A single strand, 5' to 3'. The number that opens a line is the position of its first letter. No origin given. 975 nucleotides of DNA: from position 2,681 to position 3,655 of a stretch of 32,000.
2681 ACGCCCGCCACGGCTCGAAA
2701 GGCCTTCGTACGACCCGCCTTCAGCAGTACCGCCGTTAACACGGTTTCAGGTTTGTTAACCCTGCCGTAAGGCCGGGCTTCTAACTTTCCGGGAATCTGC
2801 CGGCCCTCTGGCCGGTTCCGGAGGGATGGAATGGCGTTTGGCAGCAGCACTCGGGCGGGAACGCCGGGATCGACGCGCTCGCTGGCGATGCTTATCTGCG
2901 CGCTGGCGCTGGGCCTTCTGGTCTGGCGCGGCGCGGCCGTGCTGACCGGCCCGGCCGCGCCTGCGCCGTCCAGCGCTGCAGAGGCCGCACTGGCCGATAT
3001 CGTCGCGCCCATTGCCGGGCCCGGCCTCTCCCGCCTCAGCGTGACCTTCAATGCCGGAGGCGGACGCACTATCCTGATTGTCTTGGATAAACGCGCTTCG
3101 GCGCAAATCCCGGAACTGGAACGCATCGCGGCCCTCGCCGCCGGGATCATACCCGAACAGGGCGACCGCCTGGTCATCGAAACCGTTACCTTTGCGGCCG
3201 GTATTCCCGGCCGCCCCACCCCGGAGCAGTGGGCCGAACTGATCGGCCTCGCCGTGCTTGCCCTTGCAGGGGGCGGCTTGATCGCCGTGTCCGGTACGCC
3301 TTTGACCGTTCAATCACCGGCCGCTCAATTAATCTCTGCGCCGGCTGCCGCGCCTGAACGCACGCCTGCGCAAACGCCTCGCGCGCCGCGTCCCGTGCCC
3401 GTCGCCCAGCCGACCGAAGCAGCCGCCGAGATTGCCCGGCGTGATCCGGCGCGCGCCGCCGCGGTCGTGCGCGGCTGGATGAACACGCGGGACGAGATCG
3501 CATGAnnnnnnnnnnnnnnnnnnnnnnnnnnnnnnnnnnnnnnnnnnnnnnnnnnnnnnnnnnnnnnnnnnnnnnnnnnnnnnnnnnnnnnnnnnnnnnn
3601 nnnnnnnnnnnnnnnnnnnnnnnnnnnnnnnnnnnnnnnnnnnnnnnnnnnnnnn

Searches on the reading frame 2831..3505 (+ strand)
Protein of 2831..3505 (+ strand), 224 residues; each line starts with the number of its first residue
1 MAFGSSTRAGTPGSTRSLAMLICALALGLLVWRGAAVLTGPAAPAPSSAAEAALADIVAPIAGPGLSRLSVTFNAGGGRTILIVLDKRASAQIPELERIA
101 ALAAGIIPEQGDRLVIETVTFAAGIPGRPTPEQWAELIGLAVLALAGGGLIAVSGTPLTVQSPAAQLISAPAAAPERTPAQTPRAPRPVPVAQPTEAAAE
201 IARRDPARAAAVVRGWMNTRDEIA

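Call 7: search_protein_families(library=pfam, proteins=[window:2831-3505:+], max_evalue=0.01)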
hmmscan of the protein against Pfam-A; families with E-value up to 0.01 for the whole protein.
window:2831-3505:+ (224 aa): 0 families

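Call 39: find_homologous_proteins(query=window:2831-3505:+, max_evalue=0.001)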
Query window:2831-3505:+ (224 aa): 87 proteins with E <= 0.001 among 8000 candidates.
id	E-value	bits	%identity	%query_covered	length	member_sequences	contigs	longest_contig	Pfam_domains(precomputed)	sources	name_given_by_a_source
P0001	1.5e-127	442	100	100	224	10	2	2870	-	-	-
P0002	4.1e-123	427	96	100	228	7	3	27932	-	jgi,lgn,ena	jgi:flagellar biosynthesis/type III secretory pathway M-ring protein FliF/YscJ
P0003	4.1e-120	417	93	100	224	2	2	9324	-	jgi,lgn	jgi:flagellar biosynthesis/type III secretory pathway M-ring protein FliF/YscJ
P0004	1.7e-109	383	86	100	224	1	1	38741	-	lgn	-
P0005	3.3e-107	375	84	100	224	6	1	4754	-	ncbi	-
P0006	2.0e-105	369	84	100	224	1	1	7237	-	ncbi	-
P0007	4.2e-76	274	64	99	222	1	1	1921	-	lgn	-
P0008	1.4e-75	272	64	99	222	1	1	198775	-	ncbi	-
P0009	4.8e-75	270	64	99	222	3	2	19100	-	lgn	-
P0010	1.0e-74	269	63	99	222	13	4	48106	-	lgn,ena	-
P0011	9.4e-74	266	62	99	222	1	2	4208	-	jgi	jgi:flagellar biosynthesis/type III secretory pathway M-ring protein FliF/YscJ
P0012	1.3e-73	266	64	99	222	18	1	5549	-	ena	-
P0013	2.6e-73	265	63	99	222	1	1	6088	-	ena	-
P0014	2.7e-73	264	62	99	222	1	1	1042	-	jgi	jgi:hypothetical protein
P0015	3.0e-73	264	62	99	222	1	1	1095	-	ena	-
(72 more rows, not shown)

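Call 49: find_encoding_contigs(protein=P0002, flank=10000, max_places=4)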
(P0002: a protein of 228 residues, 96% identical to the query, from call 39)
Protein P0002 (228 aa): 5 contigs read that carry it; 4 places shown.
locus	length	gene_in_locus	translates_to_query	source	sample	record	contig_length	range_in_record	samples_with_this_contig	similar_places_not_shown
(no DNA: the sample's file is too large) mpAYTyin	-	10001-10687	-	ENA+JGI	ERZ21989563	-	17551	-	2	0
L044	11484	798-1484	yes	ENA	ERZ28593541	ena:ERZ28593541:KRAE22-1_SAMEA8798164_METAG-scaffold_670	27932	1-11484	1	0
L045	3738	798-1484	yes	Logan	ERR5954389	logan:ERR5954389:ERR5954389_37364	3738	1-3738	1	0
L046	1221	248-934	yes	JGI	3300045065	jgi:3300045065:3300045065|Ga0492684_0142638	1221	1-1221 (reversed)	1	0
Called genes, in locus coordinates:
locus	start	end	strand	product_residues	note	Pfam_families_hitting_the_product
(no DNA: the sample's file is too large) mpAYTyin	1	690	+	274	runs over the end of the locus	PF13145:Rotamase_2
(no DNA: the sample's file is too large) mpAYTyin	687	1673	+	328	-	PF04955:HupE_UreJ (weak), PF13795:HupE_UreJ_2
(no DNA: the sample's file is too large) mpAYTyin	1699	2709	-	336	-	PF00296:Bac_luciferase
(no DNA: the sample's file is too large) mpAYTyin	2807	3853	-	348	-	PF02636:Methyltransf_28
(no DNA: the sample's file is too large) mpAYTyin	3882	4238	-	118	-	PF20460:DUF6713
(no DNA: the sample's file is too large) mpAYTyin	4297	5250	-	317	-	PF01790:LGT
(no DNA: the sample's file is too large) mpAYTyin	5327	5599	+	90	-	PF04380:BMFP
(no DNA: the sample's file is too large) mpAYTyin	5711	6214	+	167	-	PF10722:YbjN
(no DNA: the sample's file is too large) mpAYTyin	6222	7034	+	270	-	PF03807:F420_oxidored, PF14748:P5CR_dimer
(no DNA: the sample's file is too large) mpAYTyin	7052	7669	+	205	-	-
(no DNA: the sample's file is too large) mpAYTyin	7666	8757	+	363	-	PF01636:APH, PF02958:EcKL, PF07914:DUF1679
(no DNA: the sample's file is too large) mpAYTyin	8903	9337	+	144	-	-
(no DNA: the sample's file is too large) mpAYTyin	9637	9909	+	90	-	PF06627:DUF1153, PF13518:HTH_28 (weak)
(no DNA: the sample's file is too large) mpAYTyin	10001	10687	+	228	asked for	-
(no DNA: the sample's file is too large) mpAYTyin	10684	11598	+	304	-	PF14842:FliG_N (weak), PF14841:FliG_M, PF01706:FliG_C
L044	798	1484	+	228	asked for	-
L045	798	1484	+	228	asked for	-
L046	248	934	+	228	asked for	-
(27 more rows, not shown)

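Call 75: search_protein_families(library=ncbifam, proteins=[window:2831-3505:+], max_evalue=0.001)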
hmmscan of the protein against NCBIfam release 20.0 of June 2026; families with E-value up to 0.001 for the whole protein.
window:2831-3505:+ (224 aa): 0 families
